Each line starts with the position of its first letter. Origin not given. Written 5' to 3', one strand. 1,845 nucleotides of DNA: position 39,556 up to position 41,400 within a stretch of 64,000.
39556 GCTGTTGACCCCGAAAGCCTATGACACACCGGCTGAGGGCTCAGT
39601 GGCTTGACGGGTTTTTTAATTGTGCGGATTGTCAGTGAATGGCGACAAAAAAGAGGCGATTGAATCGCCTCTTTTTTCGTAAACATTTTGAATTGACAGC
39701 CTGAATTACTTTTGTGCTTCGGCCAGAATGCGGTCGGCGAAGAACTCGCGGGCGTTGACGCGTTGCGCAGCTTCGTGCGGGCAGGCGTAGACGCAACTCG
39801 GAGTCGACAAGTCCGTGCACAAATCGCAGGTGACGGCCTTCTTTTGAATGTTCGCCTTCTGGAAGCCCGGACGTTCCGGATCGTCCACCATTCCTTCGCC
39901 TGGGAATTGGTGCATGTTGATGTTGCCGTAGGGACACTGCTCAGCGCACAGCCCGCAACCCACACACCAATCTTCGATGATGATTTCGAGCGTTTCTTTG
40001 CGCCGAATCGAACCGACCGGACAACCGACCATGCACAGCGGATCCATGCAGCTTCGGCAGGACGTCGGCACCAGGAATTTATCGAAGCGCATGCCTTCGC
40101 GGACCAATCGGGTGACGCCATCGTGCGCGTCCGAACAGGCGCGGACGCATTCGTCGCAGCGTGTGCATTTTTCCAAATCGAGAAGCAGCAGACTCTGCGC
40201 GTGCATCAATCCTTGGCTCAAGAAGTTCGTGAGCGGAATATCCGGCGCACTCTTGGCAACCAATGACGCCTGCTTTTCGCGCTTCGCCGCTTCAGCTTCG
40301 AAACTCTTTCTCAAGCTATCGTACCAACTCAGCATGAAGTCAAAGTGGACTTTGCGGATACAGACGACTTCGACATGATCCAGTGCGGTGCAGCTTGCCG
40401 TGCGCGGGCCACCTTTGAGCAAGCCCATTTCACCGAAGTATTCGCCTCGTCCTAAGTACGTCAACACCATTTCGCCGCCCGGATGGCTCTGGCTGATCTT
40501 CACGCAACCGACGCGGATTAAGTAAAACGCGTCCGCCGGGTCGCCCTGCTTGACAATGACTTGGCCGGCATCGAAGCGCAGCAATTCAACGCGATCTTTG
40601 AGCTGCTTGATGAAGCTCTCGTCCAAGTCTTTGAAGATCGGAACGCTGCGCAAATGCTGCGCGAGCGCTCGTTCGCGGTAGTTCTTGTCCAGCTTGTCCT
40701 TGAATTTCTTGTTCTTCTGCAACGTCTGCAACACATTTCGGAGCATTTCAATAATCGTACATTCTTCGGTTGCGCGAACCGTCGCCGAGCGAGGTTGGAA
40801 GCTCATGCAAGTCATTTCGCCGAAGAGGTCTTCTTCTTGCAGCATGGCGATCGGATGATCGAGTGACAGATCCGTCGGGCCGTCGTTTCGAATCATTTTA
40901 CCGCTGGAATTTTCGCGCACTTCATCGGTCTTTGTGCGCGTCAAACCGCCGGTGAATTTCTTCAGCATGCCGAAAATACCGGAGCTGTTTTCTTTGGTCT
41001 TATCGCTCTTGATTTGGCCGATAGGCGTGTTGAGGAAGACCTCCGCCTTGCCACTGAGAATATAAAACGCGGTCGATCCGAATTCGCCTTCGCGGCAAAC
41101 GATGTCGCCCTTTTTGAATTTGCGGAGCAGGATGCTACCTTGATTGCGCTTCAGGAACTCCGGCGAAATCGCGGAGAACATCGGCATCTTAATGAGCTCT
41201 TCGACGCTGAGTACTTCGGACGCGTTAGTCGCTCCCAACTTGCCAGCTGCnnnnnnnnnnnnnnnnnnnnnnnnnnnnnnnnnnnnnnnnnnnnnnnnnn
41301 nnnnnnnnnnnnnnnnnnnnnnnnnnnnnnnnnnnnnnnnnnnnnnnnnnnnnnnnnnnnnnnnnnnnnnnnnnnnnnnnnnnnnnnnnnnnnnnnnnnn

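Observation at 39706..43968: NuoE-NuoF fusion plus a NuoG-like Fe-S protein carrying two cyclic-nucleotide-binding domains, with no catalytic partner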

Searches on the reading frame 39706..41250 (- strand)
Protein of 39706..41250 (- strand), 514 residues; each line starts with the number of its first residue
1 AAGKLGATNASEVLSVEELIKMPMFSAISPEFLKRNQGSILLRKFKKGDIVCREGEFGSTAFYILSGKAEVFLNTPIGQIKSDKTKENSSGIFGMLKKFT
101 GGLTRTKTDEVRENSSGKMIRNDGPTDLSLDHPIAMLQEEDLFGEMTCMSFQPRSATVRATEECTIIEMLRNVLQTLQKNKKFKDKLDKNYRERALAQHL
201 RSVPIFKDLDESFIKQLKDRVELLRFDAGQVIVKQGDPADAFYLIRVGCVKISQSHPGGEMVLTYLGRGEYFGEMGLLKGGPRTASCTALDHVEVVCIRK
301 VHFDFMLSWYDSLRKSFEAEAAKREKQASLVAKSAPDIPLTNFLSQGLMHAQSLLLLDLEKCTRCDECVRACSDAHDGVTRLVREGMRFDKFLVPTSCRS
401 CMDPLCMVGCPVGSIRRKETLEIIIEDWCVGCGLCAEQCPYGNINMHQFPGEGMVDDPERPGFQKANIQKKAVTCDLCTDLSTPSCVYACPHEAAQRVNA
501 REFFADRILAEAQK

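Call 51: search_protein_representatives(protein=window:39706-41250:-)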
Query: 514 residues. Proteins with E-value up to 0.001 (for the whole library): 48233; up to 1e-10: 9385; up to 1e-30: 1071. The best 150 are listed.
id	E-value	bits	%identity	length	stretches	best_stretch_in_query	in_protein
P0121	3.0e-212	722.0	64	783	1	11-505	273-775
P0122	1.1e-189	647.7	58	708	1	12-505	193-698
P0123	3.4e-189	646.0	58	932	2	11-456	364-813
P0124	1.1e-165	568.4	53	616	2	281-505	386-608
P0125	1.6e-162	558.0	54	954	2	12-450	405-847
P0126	1.0e-160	552.0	54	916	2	14-450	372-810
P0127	1.1e-157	542.1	49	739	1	10-508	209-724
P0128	8.0e-155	532.6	53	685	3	179-500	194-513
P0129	5.1e-152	523.4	53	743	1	32-505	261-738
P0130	5.0e-150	516.8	50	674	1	25-510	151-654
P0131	1.4e-147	508.8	48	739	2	16-505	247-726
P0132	1.0e-144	499.3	49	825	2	15-505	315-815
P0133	1.3e-144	499.0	48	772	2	14-513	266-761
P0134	2.2e-140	485.0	50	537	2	12-505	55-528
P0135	1.6e-139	482.1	42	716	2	14-504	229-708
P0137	9.4e-137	473.0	46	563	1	9-500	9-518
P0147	2.2e-121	422.3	44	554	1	12-504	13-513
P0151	8.1e-120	417.2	45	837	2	13-503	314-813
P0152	2.4e-119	415.6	45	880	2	23-503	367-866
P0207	1.4e-93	330.6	45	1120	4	262-449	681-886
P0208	1.9e-93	330.2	41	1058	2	24-505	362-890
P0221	8.7e-92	324.7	46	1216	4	255-449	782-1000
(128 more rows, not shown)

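Call 52: search_protein_families(library=pfam, proteins=[P0123, P0125, P0132, P0137, P0147, P0151, P0152, P0207, P0221, P0208], max_evalue=0.00001)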
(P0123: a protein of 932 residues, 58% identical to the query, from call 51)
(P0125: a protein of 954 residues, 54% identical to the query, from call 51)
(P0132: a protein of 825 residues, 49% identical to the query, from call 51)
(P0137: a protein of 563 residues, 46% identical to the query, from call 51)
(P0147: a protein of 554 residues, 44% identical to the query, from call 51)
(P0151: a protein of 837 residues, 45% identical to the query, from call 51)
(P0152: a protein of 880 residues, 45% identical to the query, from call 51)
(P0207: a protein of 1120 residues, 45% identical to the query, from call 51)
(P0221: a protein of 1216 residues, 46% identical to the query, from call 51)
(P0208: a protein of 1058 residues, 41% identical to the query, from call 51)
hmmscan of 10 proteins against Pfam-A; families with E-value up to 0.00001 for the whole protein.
P0123 (932 aa): 3 families
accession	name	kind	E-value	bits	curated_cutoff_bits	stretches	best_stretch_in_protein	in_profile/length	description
PF00027.35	cNMP_binding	-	7.1e-40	135.3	27.5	3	580-662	2-85/89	Cyclic nucleotide-binding domain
PF00037.32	Fer4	-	8.6e-09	35.3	21.1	0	779-800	2-23/24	4Fe-4S binding domain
PF12838.12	Fer4_7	-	1.1e-08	35.9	27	0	785-812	2-29/52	4Fe-4S dicluster domain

P0125 (954 aa): 7 families
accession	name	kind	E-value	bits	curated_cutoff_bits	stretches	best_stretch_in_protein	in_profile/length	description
PF00027.35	cNMP_binding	-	3.5e-36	123.5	27.5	1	620-703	2-86/89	Cyclic nucleotide-binding domain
PF13187.11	Fer4_9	-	1e-08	35.5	27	0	826-927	2-51/52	4Fe-4S dicluster domain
PF12837.12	Fer4_6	-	8.2e-08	32.3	25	0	826-841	9-24/24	4Fe-4S binding domain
PF00037.32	Fer4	-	1.5e-07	31.4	21.1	1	820-841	2-23/24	4Fe-4S binding domain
PF13237.11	Fer4_10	-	1.6e-06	28.4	25.5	0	821-924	4-53/53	4Fe-4S dicluster domain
PF12838.12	Fer4_7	-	2.1e-06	28.6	27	0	826-927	2-52/52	4Fe-4S dicluster domain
PF12797.12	Fer4_2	-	9.5e-06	25.7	24.5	0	821-838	5-22/22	4Fe-4S binding domain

P0132 (825 aa): 11 families
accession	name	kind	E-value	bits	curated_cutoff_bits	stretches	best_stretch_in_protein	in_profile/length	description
PF00027.35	cNMP_binding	-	1.5e-33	115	27.5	2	532-628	2-88/89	Cyclic nucleotide-binding domain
PF13187.11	Fer4_9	-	1.9e-16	60.3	27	1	748-804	2-51/52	4Fe-4S dicluster domain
PF00037.32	Fer4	-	5.2e-14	51.8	21.1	0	742-763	2-23/24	4Fe-4S binding domain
PF12838.12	Fer4_7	-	2.2e-13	50.9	27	2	748-804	2-52/52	4Fe-4S dicluster domain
PF14697.11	Fer4_21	-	1.9e-12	47.6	35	0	233-296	2-56/59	4Fe-4S dicluster domain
PF13237.11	Fer4_10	-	9.3e-12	45.1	25.5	0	745-801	6-53/53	4Fe-4S dicluster domain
PF12837.12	Fer4_6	-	9.4e-09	35.3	25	0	282-297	9-24/24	4Fe-4S binding domain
PF13247.11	Fer4_11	-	1.2e-06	29.1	26.2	1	711-803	4-93/100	4Fe-4S dicluster domain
PF13484.11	Fer4_16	-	2.1e-06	28.8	30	0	281-305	1-26/66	4Fe-4S double cluster binding domain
PF22117.2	Fer4_Nqo3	-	2.5e-06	28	27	1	231-298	3-67/67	NADH-quinone oxidoreductase subunit 3, ferredoxin-like domain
PF12797.12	Fer4_2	-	2.7e-06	27.4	24.5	0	743-760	5-22/22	4Fe-4S binding domain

P0137 (563 aa): 7 families
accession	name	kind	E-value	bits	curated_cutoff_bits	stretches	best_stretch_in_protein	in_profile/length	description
PF00027.35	cNMP_binding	-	4.6e-29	100.7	27.5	2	234-317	3-87/89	Cyclic nucleotide-binding domain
PF12838.12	Fer4_7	-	1.2e-10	42.1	27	1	438-512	2-52/52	4Fe-4S dicluster domain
PF13187.11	Fer4_9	-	1.9e-07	31.5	27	0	438-512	2-51/52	4Fe-4S dicluster domain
PF13237.11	Fer4_10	-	3.5e-07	30.5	25.5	0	432-509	3-53/53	4Fe-4S dicluster domain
PF12837.12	Fer4_6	-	1.5e-06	28.3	25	0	435-453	6-24/24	4Fe-4S binding domain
PF00037.32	Fer4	-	4.4e-06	26.7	21.1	0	432-453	2-23/24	4Fe-4S binding domain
PF13484.11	Fer4_16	-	5.7e-06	27.4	30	0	438-498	2-61/66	4Fe-4S double cluster binding domain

P0147 (554 aa): 6 families
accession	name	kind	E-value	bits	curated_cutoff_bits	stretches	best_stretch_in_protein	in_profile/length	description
PF00027.35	cNMP_binding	-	1.1e-36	125.1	27.5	2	223-287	3-68/89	Cyclic nucleotide-binding domain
PF12838.12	Fer4_7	-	1.2e-11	45.3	27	1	444-503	2-52/52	4Fe-4S dicluster domain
PF00037.32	Fer4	-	3.3e-08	33.5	21.1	1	439-459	3-23/24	4Fe-4S binding domain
PF13187.11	Fer4_9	-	1.5e-07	31.8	27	0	412-458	2-51/52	4Fe-4S dicluster domain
PF13237.11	Fer4_10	-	1.3e-06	28.6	25.5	0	440-500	5-53/53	4Fe-4S dicluster domain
PF14697.11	Fer4_21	-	7.9e-06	26.4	35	0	411-461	7-59/59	4Fe-4S dicluster domain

P0151 (837 aa): 11 families
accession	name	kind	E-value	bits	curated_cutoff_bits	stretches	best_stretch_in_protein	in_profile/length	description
PF00027.35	cNMP_binding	-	1.1e-26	93.1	27.5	1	520-617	3-87/89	Cyclic nucleotide-binding domain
PF00037.32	Fer4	-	3.9e-14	52.2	21.1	0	731-752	2-23/24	4Fe-4S binding domain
PF12838.12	Fer4_7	-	2.5e-13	50.7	27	1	233-291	1-52/52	4Fe-4S dicluster domain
PF14697.11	Fer4_21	-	3.9e-13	49.7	35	1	229-293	3-58/59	4Fe-4S dicluster domain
PF13187.11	Fer4_9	-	1.4e-12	47.8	27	0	234-291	2-51/52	4Fe-4S dicluster domain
PF12837.12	Fer4_6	-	2.8e-10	40.1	25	0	735-752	7-24/24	4Fe-4S binding domain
PF13237.11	Fer4_10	-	3.3e-09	37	25.5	0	227-288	2-53/53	4Fe-4S dicluster domain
PF12797.12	Fer4_2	-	3.1e-07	30.4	24.5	0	733-749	6-22/22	4Fe-4S binding domain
PF25160.1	LdpA_Fe-S-bd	-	1e-06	28.9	27.6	1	708-755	4-46/49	LdpA Fe-S cluster-binding domain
PF13534.11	Fer4_17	-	8.1e-06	26.7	22.2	0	233-290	1-59/61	4Fe-4S dicluster domain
PF13484.11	Fer4_16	-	9.4e-06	26.8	30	0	277-295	2-20/66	4Fe-4S double cluster binding domain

P0152 (880 aa): 11 families
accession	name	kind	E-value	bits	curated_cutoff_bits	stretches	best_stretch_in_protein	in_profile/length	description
PF00027.35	cNMP_binding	-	4e-33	113.7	27.5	2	575-670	2-87/89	Cyclic nucleotide-binding domain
PF12838.12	Fer4_7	-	3.9e-16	59.7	27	1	793-857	1-52/52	4Fe-4S dicluster domain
PF13187.11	Fer4_9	-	4.7e-14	52.6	27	0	234-292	1-51/52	4Fe-4S dicluster domain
PF00037.32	Fer4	-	7.1e-14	51.4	21.1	0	791-809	5-23/24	4Fe-4S binding domain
PF13237.11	Fer4_10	-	1.3e-11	44.7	25.5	0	720-737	3-21/53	4Fe-4S dicluster domain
PF12837.12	Fer4_6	-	1.2e-10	41.2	25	0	794-809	9-24/24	4Fe-4S binding domain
PF14697.11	Fer4_21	-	1.3e-09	38.5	35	1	760-811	6-59/59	4Fe-4S dicluster domain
PF13183.11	Fer4_8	-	4.6e-09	37.1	27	0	232-291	2-67/68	4Fe-4S dicluster domain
PF13484.11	Fer4_16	-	5.4e-08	33.9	30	0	278-298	2-21/66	4Fe-4S double cluster binding domain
PF22117.2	Fer4_Nqo3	-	7.7e-07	29.6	27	1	226-294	2-67/67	NADH-quinone oxidoreductase subunit 3, ferredoxin-like domain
PF12797.12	Fer4_2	-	6.5e-06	26.2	24.5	0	791-806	6-22/22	4Fe-4S binding domain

P0207 (1120 aa): 5 families
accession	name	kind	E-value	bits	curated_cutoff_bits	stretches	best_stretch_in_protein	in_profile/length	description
PF00027.35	cNMP_binding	-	1.8e-19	70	27.5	0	290-327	45-82/89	Cyclic nucleotide-binding domain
PF12838.12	Fer4_7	-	5.9e-10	39.9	27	0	866-886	2-22/52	4Fe-4S dicluster domain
PF00037.32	Fer4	-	3.7e-09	36.5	21.1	1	860-882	2-24/24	4Fe-4S binding domain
PF13187.11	Fer4_9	-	4.8e-07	30.2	27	0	835-881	2-52/52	4Fe-4S dicluster domain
PF13237.11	Fer4_10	-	8.3e-07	29.3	25.5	0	861-884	4-29/53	4Fe-4S dicluster domain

P0221 (1216 aa): 6 families
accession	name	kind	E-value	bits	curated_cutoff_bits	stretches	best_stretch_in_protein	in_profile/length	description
PF00027.35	cNMP_binding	-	4.5e-21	75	27.5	0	528-569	44-85/89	Cyclic nucleotide-binding domain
PF00037.32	Fer4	-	1.3e-09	37.9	21.1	1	975-995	3-23/24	4Fe-4S binding domain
PF13187.11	Fer4_9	-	3.5e-09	37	27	0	949-994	2-51/52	4Fe-4S dicluster domain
PF12837.12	Fer4_6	-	2.9e-07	30.6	25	0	980-995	9-24/24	4Fe-4S binding domain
PF12838.12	Fer4_7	-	6.1e-07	30.3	27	0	980-999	2-21/52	4Fe-4S dicluster domain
PF13237.11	Fer4_10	-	1.1e-06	28.8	25.5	0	944-991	4-53/53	4Fe-4S dicluster domain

P0208 (1058 aa): 13 families
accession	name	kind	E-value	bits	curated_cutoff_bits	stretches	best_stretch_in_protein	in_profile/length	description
PF00027.35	cNMP_binding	-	2.3e-25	88.8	27.5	1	580-684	2-89/89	Cyclic nucleotide-binding domain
PF12838.12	Fer4_7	-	1.9e-16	60.7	27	2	254-320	2-52/52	4Fe-4S dicluster domain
PF13187.11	Fer4_9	-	6.6e-14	52.1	27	1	253-320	1-51/52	4Fe-4S dicluster domain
PF14697.11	Fer4_21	-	2.3e-13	50.5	35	0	776-826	6-59/59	4Fe-4S dicluster domain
PF00037.32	Fer4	-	3.1e-13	49.4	21.1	0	805-824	4-23/24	4Fe-4S binding domain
PF13237.11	Fer4_10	-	3.4e-13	49.7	25.5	0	303-331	6-22/53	4Fe-4S dicluster domain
PF12837.12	Fer4_6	-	2.2e-12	46.7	25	0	247-265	2-20/24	4Fe-4S binding domain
PF12797.12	Fer4_2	-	2.2e-10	40.2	24.5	0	806-821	7-22/22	4Fe-4S binding domain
PF13534.11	Fer4_17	-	1.8e-08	35.2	22.2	0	253-319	1-59/61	4Fe-4S dicluster domain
PF13484.11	Fer4_16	-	5.1e-08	34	30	0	305-336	1-32/66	4Fe-4S double cluster binding domain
PF00293.34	NUDIX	-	1.2e-06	28.9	21.1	1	895-993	4-118/134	NUDIX domain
PF12800.12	Fer4_4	-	5e-06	26.8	24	0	807-822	2-17/17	4Fe-4S binding domain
PF13183.11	Fer4_8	-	5.2e-06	27.3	27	0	252-318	3-66/68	4Fe-4S dicluster domain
